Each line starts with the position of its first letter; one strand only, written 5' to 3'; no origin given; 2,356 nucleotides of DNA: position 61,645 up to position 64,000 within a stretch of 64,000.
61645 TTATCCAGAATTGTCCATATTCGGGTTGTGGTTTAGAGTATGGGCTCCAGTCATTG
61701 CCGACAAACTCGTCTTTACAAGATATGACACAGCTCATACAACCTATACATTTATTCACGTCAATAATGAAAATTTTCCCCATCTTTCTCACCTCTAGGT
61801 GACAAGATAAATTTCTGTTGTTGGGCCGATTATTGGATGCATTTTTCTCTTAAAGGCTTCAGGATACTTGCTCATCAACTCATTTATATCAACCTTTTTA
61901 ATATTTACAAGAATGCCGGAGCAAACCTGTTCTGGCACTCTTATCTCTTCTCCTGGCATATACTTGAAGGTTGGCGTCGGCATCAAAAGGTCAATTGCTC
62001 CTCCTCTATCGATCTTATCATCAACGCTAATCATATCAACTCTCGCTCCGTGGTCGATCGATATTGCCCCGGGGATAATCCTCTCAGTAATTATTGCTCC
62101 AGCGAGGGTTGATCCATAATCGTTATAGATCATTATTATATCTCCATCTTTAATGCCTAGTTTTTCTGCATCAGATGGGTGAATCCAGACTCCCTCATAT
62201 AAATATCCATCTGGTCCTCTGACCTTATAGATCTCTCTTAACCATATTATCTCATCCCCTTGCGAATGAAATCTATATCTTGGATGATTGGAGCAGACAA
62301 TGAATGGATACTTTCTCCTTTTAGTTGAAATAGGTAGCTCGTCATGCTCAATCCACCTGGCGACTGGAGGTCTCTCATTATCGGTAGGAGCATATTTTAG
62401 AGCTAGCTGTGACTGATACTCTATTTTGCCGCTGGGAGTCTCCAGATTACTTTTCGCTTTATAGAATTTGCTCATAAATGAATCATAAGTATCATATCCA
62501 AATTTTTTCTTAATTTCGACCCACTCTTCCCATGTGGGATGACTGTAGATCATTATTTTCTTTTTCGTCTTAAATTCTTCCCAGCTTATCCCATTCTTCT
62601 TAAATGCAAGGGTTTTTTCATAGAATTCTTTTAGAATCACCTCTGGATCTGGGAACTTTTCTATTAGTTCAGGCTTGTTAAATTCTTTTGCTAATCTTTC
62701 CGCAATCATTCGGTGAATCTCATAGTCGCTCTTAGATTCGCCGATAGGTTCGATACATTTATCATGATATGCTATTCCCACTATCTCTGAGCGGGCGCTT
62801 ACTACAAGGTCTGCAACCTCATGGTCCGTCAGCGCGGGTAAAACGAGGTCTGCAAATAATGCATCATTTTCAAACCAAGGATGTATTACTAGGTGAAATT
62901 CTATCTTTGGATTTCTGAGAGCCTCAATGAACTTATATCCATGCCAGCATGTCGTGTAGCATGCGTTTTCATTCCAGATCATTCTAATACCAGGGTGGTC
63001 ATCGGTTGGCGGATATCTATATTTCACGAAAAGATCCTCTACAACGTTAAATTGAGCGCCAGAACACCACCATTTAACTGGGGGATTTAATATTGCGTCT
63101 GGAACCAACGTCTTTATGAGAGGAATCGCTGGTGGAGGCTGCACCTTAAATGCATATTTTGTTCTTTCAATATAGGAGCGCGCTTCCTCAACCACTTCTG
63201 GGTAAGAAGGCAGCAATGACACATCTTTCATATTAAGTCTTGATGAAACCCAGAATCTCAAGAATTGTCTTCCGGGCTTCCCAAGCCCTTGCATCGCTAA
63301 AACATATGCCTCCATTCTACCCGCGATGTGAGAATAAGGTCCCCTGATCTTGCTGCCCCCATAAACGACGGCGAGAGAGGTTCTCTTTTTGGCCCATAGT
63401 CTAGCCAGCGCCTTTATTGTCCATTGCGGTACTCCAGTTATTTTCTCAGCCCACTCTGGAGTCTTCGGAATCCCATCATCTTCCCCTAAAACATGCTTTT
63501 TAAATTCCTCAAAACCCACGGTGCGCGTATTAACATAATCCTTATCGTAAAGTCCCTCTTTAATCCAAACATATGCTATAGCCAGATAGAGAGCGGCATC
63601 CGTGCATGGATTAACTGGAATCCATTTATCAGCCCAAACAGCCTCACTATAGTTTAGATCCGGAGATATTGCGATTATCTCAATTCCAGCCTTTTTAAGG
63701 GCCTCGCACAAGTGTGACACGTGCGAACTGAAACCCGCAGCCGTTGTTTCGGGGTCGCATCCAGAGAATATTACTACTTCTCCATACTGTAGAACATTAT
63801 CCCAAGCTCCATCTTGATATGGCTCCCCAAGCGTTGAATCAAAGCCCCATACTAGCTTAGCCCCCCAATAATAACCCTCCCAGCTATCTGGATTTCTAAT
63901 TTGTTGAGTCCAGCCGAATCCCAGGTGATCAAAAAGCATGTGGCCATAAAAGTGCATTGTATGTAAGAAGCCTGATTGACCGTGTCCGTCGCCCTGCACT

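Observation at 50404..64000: Possible archaeal anaerobic trihydroxybenzene-type catabolic island (integrated hypothesis)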

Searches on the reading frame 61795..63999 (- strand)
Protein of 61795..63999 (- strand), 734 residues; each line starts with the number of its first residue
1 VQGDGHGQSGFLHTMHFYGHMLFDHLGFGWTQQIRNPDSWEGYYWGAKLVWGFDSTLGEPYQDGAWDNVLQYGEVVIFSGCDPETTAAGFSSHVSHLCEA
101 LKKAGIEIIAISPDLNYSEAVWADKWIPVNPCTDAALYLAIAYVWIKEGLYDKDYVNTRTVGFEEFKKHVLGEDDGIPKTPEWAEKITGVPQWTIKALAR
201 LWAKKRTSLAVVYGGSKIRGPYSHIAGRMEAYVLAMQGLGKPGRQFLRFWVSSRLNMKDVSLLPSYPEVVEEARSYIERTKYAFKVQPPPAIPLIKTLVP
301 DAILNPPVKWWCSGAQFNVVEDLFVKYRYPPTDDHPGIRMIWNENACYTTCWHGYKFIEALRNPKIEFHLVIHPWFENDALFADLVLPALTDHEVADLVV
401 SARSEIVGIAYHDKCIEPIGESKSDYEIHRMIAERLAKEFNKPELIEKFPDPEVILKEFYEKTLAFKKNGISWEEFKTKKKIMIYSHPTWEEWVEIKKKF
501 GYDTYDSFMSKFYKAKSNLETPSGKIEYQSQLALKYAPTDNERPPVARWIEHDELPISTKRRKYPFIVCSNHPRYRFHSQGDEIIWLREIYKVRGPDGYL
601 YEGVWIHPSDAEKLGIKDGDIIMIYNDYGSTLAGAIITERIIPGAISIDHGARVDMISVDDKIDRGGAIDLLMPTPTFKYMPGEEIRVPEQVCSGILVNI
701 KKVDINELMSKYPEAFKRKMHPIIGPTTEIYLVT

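Call 4: search_protein_families(library=pfam, proteins=[window:61795-63999:-])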
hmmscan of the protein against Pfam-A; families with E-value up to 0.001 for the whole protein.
window:61795-63999:- (734 aa): 2 families
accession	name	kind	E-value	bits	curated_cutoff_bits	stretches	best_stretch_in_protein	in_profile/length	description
PF01568.27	Molydop_binding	-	5.6e-16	59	26.8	1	567-674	2-94/110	Molydopterin dinucleotide binding domain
PF00384.28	Molybdopterin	-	8.5e-15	55.1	24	1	73-435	108-353/353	Molybdopterin oxidoreductase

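Call 5: search_solved_structures(query=window:61795-63999:-, max_evalue=0.001, show_alignments=1)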
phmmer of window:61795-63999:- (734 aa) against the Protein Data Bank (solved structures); distinct sequences matched with E-value up to 0.001: 43.
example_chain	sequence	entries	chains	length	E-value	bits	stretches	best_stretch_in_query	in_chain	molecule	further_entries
4v4c_A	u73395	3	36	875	4.8e-84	285.9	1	7-676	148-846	Pyrogallol hydroxytransferase large subunit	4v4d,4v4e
7l5i_A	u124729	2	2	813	4e-54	186.9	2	61-226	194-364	Trimethylamine-N-oxide reductase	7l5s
1dms_A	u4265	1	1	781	2.3e-52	181.1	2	58-244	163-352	DMSO REDUCTASE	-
1e18_A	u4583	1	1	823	6.7e-52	179.6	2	58-244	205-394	DMSO REDUCTASE.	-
1dmr_A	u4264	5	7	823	7.1e-52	179.5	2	58-244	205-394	DMSO REDUCTASE | Dimethyl sulfoxide/trimethylamine N-oxide reductase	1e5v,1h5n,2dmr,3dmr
4dmr_A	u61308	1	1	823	7.1e-52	179.5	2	58-244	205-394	DMSO REDUCTASE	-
1e60_A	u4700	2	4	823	7.4e-52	179.4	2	58-244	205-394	Dimethyl sulfoxide/trimethylamine N-oxide reductase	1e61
1eu1_A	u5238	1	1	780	6.6e-48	166.4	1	60-672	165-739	DIMETHYL SULFOXIDE REDUCTASE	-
9h4t_A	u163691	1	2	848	3.5e-44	154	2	356-655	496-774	Trimethylamine-N-oxide reductase 1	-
1tmo_A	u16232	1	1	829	4.8e-44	153.6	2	59-211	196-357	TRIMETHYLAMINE N-OXIDE REDUCTASE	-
5e7o_A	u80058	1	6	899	3.4e-23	84.6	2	79-157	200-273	DMSO reductase family type II enzyme, molybdopterin subunit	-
4ydd_A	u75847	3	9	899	5.2e-23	84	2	79-157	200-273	DMSO reductase family type II enzyme, molybdopterin subunit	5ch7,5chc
2vpw_A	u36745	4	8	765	1.4e-22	82.6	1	99-206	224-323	THIOSULFATE REDUCTASE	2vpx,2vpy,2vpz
7qv7_S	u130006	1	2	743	2.1e-20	75.4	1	48-309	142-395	Hydrogen dependent carbon dioxide reductase subunit FdhF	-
2ivf_A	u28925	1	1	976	1e-15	59.9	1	52-159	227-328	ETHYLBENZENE DEHYDROGENASE ALPHA-SUBUNIT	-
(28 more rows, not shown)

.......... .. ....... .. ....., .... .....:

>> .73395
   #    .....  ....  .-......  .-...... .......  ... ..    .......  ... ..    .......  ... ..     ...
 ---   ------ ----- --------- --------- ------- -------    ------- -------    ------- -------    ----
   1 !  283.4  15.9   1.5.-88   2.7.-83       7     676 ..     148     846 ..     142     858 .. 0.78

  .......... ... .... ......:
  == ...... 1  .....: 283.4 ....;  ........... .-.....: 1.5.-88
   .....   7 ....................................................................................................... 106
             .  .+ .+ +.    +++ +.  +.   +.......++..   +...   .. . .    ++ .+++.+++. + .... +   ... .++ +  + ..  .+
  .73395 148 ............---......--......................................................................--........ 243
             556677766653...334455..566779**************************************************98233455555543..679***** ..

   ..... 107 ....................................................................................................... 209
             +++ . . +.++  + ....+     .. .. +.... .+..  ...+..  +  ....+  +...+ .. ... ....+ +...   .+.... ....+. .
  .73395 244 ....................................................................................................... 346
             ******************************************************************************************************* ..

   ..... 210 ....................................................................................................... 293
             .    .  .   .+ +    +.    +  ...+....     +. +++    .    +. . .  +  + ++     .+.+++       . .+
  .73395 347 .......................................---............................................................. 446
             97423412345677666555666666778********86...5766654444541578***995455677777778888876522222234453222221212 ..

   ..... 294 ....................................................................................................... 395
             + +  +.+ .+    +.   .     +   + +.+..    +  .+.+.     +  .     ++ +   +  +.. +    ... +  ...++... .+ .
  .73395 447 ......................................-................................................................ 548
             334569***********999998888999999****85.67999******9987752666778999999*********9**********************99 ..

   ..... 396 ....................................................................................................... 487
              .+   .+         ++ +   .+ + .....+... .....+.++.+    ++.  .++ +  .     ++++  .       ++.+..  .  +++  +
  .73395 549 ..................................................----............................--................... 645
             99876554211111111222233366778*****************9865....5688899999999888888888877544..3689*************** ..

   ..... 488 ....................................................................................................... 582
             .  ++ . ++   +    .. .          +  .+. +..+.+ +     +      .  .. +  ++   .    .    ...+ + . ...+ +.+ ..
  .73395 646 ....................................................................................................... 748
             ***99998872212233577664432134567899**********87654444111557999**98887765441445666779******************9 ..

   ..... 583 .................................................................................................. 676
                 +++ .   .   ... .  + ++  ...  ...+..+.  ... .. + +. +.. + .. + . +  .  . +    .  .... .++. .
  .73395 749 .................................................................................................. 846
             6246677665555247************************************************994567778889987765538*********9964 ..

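Call 13: find_homologous_proteins(query=window:61795-63999:-, max_evalue=1e-10)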
Query window:61795-63999:- (734 aa): 5195 proteins with E <= 1e-10 among 8000 candidates; the best 120 are listed.
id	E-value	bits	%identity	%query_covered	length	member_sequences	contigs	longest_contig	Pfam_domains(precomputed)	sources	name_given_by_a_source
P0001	0.0e+0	1655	93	100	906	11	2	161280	PF21423.3,PF00384.28,PF01568.28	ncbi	ncbi:MAG: molybdopterin-dependent oxidoreductase [Candidatus Bathyarchaeia archaeon]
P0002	0.0e+0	1473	82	100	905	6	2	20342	PF21423.3,PF00384.28,PF01568.28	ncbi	ncbi:MAG: molybdopterin-dependent oxidoreductase [Candidatus Bathyarchaeia archaeon]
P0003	0.0e+0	1469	81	100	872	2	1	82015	PF00384.28,PF01568.28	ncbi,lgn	ncbi:MAG: molybdopterin-dependent oxidoreductase [Candidatus Bathyarchaeia archaeon]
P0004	0.0e+0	1466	81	100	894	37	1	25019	PF21423.3,PF00384.28,PF01568.28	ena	-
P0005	0.0e+0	1454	80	100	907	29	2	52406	PF21423.3,PF00384.28,PF01568.28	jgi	jgi:trimethylamine-N-oxide reductase (cytochrome c)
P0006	0.0e+0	1347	72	100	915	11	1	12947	PF00384.28,PF01568.28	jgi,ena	-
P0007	0.0e+0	1337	76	99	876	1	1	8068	PF21423.3,PF00384.28,PF01568.28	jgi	jgi:trimethylamine-N-oxide reductase (cytochrome c)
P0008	0.0e+0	1315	74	100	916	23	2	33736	PF21423.3,PF00384.28,PF01568.28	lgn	-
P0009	0.0e+0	1286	72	100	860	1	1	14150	PF21423.3,PF00384.28,PF01568.28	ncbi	ncbi:MAG: molybdopterin-dependent oxidoreductase [Candidatus Bathyarchaeia archaeon]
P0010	0.0e+0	1283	71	100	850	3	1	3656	PF21423.3,PF00384.28,PF01568.28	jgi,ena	-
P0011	0.0e+0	1279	71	100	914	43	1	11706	PF21423.3,PF00384.28,PF01568.28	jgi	-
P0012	0.0e+0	1260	71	100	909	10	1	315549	PF21423.3,PF00384.28,PF01568.28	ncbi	ncbi:MAG: molybdopterin-dependent oxidoreductase [Candidatus Bathyarchaeia archaeon]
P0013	0.0e+0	1221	69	100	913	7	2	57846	PF00384.28,PF01568.28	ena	-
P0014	0.0e+0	1084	63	100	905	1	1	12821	PF21423.3,PF00384.28,PF01568.28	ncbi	ncbi:MAG: molybdopterin-dependent oxidoreductase [Nitrososphaerota archaeon]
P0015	8.4e-287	971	60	99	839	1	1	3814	PF00384.28,PF01568.28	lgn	-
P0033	3.5e-263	893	55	97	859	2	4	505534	PF00384.28,PF01568.28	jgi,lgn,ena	jgi:anaerobic selenocysteine-containing dehydrogenase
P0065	1.6e-258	878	54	97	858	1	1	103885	PF00384.28,PF01568.28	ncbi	ncbi:MAG: molybdopterin-dependent oxidoreductase [Beijerinckiaceae bacterium]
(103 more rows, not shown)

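Call 14: find_encoding_contigs(protein=P0001, flank=10000, max_places=3)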
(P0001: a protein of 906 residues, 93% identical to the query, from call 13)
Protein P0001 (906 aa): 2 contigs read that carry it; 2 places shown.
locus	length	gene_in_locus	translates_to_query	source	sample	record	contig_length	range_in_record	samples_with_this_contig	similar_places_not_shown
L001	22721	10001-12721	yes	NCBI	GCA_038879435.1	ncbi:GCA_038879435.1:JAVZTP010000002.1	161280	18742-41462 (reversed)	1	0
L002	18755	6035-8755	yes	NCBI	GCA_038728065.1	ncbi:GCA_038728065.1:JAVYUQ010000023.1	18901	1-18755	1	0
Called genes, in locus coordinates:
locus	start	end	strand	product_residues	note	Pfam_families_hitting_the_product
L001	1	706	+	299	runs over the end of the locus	PF00037:Fer4 (weak), PF12838:Fer4_7, PF13237:Fer4_10 (weak), PF14697:Fer4_21 (weak), PF13187:Fer4_9, PF00037:Fer4 (weak), PF12838:Fer4_7 (weak), PF13187:Fer4_9, +11 more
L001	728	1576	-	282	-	PF00037:Fer4 (faint), PF12838:Fer4_7 (faint), PF13187:Fer4_9 (faint), PF06902:Fer4_19 (faint), PF13247:Fer4_11, PF13620:CarboxypepD_reg, PF13715:CarbopepD_reg_2 (weak)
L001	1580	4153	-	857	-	PF21423:AhtL-like_1st, PF00384:Molybdopterin, PF01568:Molydop_binding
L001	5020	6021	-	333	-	PF02653:BPD_transp_2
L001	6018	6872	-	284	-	PF02653:BPD_transp_2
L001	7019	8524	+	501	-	PF13458:Peripla_BP_6, PF13433:Peripla_BP_5, PF01094:ANF_receptor (weak)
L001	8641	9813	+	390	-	PF07690:MFS_1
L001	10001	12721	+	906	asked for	PF21423:AhtL-like_1st, PF00384:Molybdopterin, PF01568:Molydop_binding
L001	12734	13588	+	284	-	PF00037:Fer4 (faint), PF12797:Fer4_2 (faint), PF13187:Fer4_9 (faint), PF13237:Fer4_10 (faint), PF12838:Fer4_7, PF13247:Fer4_11, PF12837:Fer4_6 (weak), PF13620:CarboxypepD_reg, +1 more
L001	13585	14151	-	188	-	PF02613:Nitrate_red_del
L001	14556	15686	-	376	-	PF01950:FBPase_3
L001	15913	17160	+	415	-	PF04165:DUF401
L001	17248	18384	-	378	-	PF02515:CoA_transf_3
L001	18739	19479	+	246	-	PF04199:Cyclase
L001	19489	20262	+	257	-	PF23441:SDR, PF00106:adh_short, PF02737:3HCDH_N (faint), PF03435:Sacchrp_dh_NADP (weak), PF03807:F420_oxidored (weak), PF08659:KR, PF13561:adh_short_C2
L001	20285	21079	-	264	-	PF00378:ECH_1, PF16113:ECH_2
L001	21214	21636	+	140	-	PF12172:zf-ChsH2 (weak), PF01796:OB_ChsH2_C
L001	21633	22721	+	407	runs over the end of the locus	PF22691:Thiolase_C_1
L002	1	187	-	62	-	PF21423:AhtL-like_1st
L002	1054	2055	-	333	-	PF02653:BPD_transp_2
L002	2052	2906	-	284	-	PF02653:BPD_transp_2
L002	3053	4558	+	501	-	PF13458:Peripla_BP_6, PF13433:Peripla_BP_5, PF01094:ANF_receptor (weak)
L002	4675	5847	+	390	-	PF07690:MFS_1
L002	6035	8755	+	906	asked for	PF21423:AhtL-like_1st, PF00384:Molybdopterin, PF01568:Molydop_binding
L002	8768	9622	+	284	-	PF00037:Fer4 (faint), PF12797:Fer4_2 (faint), PF13187:Fer4_9 (faint), PF13237:Fer4_10 (faint), PF12838:Fer4_7, PF13247:Fer4_11, PF12837:Fer4_6 (weak), PF13620:CarboxypepD_reg, +1 more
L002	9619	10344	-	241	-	PF02613:Nitrate_red_del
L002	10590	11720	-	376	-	PF01950:FBPase_3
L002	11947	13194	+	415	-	PF04165:DUF401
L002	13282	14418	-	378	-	PF02515:CoA_transf_3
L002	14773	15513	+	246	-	PF04199:Cyclase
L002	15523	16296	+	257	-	PF23441:SDR, PF00106:adh_short, PF02737:3HCDH_N (faint), PF03435:Sacchrp_dh_NADP (weak), PF03807:F420_oxidored (weak), PF08659:KR, PF13561:adh_short_C2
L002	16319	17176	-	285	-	PF00378:ECH_1, PF16113:ECH_2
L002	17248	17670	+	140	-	PF12172:zf-ChsH2 (weak), PF01796:OB_ChsH2_C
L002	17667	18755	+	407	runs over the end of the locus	PF22691:Thiolase_C_1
